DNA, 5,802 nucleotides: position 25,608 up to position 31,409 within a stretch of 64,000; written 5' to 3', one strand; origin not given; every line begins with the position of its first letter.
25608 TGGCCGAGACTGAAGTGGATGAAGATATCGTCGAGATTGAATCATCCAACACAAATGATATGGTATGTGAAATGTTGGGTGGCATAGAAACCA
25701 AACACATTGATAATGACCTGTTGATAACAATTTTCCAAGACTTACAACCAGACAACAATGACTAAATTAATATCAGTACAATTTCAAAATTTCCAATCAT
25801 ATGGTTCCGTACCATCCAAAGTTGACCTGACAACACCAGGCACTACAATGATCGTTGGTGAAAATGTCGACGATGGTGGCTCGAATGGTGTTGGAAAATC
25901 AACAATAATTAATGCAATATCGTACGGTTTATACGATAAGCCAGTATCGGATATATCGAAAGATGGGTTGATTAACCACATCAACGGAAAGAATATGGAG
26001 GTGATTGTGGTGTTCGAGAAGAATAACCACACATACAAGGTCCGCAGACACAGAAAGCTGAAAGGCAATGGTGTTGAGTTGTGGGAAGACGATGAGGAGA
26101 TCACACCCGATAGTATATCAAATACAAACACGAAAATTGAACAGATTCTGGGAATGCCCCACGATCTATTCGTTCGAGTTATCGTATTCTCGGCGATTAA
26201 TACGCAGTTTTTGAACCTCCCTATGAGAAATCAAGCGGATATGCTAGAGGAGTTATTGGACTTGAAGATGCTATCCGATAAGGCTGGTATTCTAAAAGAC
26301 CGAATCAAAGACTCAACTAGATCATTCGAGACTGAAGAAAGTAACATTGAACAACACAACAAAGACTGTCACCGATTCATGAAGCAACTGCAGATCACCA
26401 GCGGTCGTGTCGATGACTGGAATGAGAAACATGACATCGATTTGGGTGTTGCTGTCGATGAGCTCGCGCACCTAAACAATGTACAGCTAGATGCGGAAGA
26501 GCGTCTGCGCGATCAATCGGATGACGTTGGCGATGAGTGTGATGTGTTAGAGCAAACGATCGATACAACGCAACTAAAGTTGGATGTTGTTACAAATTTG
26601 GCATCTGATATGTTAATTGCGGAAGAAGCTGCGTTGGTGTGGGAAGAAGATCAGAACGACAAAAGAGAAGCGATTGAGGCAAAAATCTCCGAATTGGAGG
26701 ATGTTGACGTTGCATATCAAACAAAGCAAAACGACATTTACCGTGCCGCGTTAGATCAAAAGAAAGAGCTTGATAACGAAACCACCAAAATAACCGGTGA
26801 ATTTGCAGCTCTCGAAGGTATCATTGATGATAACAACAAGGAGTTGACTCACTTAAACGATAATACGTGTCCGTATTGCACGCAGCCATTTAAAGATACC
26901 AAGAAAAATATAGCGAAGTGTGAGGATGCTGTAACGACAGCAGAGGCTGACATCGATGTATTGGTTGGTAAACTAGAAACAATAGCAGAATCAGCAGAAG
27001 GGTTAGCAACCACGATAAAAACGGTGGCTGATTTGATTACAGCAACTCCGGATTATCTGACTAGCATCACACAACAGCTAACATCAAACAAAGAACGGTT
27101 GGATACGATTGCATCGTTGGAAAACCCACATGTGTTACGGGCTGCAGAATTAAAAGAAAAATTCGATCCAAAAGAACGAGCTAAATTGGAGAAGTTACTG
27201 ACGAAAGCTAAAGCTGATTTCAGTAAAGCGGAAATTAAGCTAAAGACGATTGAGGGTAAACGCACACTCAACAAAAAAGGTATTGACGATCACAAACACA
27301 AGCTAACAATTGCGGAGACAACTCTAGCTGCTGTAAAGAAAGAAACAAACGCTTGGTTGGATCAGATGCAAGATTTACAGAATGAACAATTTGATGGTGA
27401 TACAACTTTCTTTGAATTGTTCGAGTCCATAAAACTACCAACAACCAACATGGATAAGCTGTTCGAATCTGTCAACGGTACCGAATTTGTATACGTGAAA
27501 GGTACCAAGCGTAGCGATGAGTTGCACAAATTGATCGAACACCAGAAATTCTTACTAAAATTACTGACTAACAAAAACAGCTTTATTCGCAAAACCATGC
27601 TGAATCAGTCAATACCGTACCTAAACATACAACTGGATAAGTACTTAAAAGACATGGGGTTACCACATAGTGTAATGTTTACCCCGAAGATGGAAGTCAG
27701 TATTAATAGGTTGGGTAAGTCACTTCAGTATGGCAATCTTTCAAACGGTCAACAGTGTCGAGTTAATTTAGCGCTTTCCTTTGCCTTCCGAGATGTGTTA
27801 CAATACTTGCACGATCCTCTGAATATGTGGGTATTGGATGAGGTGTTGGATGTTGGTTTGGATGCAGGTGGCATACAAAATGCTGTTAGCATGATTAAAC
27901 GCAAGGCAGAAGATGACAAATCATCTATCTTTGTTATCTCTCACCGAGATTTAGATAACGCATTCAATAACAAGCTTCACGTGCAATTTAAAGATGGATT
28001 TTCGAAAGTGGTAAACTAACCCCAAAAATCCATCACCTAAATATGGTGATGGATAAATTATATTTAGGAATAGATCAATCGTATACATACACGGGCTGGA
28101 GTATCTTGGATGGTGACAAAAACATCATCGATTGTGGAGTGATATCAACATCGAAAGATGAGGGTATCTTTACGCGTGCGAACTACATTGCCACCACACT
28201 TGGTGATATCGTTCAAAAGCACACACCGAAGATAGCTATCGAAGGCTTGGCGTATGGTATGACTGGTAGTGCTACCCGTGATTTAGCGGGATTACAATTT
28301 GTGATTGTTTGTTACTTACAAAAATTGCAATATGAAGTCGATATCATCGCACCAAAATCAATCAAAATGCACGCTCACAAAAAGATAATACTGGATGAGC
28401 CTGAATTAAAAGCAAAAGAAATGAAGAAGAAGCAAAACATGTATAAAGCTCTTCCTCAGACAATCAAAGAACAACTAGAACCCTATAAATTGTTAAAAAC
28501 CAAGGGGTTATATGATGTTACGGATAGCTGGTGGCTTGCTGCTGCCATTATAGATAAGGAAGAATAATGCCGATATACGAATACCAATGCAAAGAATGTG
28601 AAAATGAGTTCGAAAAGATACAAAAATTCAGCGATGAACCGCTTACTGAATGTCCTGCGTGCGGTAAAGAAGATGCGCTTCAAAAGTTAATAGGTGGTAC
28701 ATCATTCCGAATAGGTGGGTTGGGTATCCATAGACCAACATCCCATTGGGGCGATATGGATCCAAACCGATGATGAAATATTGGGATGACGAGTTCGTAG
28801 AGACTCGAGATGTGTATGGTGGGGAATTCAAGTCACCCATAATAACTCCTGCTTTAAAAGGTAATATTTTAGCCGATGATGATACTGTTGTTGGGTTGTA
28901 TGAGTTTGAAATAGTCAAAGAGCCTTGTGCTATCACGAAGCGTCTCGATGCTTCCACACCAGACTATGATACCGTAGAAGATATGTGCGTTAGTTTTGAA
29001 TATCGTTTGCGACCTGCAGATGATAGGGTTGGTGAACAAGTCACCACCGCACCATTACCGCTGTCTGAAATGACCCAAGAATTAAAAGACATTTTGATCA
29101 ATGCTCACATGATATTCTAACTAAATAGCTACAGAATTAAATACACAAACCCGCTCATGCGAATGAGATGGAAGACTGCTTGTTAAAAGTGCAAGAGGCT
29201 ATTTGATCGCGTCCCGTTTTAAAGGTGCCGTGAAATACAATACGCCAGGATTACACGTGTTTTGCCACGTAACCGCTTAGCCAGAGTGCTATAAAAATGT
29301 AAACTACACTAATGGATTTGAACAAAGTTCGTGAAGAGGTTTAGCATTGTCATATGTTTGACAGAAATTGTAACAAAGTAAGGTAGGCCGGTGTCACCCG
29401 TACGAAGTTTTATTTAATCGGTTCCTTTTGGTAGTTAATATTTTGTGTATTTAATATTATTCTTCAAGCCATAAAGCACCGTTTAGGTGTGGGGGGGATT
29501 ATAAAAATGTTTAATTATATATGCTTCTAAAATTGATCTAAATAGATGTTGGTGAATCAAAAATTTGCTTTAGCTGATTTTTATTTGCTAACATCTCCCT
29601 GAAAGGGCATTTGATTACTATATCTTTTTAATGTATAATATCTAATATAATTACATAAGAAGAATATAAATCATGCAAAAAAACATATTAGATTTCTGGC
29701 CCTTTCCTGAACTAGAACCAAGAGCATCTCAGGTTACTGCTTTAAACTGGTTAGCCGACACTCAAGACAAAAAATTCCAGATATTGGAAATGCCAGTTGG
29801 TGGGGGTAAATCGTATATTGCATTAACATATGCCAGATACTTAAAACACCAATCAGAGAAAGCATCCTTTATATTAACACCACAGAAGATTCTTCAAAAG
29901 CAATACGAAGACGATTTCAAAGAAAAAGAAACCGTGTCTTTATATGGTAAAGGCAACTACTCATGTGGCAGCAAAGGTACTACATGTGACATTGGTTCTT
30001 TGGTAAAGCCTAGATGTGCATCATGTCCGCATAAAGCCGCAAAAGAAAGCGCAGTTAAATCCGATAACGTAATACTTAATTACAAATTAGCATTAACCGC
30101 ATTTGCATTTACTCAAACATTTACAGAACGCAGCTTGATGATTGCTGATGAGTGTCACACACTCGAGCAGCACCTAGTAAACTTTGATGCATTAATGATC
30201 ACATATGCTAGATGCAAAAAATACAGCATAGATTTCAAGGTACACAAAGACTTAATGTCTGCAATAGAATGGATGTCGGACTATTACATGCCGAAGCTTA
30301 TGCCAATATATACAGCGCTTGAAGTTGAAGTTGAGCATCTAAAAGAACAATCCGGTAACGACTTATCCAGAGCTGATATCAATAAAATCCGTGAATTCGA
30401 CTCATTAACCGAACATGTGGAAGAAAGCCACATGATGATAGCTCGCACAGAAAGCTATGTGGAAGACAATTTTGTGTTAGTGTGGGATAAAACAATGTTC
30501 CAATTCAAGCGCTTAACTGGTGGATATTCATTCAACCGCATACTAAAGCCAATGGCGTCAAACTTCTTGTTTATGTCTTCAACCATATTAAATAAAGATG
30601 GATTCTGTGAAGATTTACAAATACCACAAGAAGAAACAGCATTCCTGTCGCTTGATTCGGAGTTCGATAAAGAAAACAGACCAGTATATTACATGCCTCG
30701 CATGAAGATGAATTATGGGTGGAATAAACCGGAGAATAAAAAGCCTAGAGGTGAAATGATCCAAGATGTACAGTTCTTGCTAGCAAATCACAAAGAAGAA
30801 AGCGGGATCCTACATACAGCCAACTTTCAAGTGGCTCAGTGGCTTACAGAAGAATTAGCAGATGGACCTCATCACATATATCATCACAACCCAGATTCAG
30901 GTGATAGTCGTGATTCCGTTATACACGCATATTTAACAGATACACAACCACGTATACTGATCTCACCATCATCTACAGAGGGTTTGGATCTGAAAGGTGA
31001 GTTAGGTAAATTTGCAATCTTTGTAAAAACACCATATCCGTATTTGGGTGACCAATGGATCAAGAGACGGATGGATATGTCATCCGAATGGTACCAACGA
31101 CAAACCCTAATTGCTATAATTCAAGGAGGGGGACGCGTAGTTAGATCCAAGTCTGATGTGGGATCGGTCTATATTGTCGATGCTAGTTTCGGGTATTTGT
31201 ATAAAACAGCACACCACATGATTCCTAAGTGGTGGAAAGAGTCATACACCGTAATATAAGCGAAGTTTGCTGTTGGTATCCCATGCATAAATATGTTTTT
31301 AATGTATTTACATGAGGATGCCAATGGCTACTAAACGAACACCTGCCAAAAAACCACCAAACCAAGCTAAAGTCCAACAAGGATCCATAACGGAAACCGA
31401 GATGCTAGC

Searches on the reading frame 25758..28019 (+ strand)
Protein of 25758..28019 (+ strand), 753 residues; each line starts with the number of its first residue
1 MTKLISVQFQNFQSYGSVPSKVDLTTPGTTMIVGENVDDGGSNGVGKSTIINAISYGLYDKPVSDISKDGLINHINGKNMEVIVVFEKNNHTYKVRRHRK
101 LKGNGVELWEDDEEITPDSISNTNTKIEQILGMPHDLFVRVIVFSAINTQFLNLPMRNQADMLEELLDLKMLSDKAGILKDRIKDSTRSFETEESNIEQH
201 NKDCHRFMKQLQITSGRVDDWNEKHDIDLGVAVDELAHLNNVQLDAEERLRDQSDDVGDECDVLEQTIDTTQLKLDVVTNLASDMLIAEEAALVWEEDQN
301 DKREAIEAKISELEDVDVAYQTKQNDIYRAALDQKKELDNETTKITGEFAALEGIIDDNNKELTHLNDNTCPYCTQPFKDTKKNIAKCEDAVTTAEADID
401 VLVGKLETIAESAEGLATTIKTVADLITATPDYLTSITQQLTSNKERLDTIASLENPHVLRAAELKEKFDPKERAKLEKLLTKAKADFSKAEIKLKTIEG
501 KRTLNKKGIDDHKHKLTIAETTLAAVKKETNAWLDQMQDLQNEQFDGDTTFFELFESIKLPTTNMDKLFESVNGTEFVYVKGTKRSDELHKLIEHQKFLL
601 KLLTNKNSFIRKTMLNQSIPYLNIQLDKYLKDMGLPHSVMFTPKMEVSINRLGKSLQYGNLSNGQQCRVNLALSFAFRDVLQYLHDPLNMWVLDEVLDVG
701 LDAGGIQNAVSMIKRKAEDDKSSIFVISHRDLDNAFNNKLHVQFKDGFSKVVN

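Call 6: search_protein_families(library=pfam, proteins=[window:25758-28019:+], max_evalue=0.01)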
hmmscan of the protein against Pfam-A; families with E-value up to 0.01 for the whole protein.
window:25758-28019:+ (753 aa): 3 families
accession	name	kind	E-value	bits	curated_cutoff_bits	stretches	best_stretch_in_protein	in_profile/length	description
PF13476.12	AAA_23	-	2.8e-14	54.7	27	1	7-205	2-194/201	AAA domain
PF02463.25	SMC_N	-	6.8e-13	49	40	1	5-731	3-199/220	RecF/RecN/SMC N terminal domain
PF01519.22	DUF16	-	0.0004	21.3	40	1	378-452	28-103/104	Protein of unknown function DUF16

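Call 7: search_protein_families(library=phrogs, proteins=[window:25758-28019:+], max_evalue=0.001)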
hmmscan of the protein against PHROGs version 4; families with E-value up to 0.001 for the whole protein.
window:25758-28019:+ (753 aa): 2 families
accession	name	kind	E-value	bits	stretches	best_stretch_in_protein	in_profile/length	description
phrog_77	-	DNA, RNA and nucleotide metabolism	1.5e-97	329.3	1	1-752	295-953/967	SbcC-like subunit of palindrome specific endonuclease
phrog_21388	-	DNA, RNA and nucleotide metabolism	1.3e-16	61.8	1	1-118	1-120/126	exonuclease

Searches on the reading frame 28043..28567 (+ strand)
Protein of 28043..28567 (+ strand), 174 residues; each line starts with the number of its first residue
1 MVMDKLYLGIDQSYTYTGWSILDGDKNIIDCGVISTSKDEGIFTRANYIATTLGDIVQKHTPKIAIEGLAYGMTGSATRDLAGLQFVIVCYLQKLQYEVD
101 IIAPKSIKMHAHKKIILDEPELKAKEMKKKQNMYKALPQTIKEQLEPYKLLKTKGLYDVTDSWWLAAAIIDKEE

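Call 6: search_protein_families(library=pfam, proteins=[window:28043-28567:+], max_evalue=0.01)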
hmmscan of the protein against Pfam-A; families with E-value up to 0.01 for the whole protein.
window:28043-28567:+ (174 aa): 1 family
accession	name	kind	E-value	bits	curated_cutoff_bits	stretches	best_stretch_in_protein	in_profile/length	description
PF02075.23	RuvC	-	0.00078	19.8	22.2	1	8-108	2-105/148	Crossover junction endodeoxyribonuclease RuvC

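Call 7: search_protein_families(library=phrogs, proteins=[window:28043-28567:+], max_evalue=0.001)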
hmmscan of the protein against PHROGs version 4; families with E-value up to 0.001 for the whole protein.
window:28043-28567:+ (174 aa): 2 families
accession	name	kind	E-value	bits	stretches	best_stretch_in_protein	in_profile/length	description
phrog_159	-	DNA, RNA and nucleotide metabolism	2.3e-21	77.1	1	6-172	89-249/330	RuvC-like Holliday junction resolvase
phrog_827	-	DNA, RNA and nucleotide metabolism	3.2e-05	25.1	1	6-60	2-59/161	Holliday junction resolvase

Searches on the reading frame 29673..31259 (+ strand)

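Call 6: search_protein_families(library=pfam, proteins=[window:29673-31259:+], max_evalue=0.01)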
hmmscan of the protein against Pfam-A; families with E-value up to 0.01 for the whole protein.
window:29673-31259:+ (528 aa): 3 families
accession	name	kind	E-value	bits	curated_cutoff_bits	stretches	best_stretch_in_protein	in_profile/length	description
PF13307.12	Helicase_C_2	-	3.4e-18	66.7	25.3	1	386-523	24-169/170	Helicase C-terminal domain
PF04851.21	ResIII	-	3.6e-10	40.4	22.5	1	14-182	2-147/164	Type III restriction enzyme, res subunit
PF00270.35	DEAD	-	4.3e-06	27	26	1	32-177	13-140/167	DEAD/DEAH box helicase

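Call 7: search_protein_families(library=phrogs, proteins=[window:29673-31259:+], max_evalue=0.001)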
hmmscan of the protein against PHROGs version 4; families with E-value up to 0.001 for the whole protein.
window:29673-31259:+ (528 aa): 4 families
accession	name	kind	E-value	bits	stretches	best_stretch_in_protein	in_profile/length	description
phrog_2488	-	DNA, RNA and nucleotide metabolism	2.6e-109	367.6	1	2-526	7-577/579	DNA helicase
phrog_16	-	DNA, RNA and nucleotide metabolism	4e-13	49.5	1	13-164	270-388/986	DNA helicase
phrog_62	-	DNA, RNA and nucleotide metabolism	1.1e-07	30.7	1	10-164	691-820/1881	DNA helicase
phrog_16259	-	DNA, RNA and nucleotide metabolism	0.00012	22.5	0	32-86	131-184/330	DNA helicase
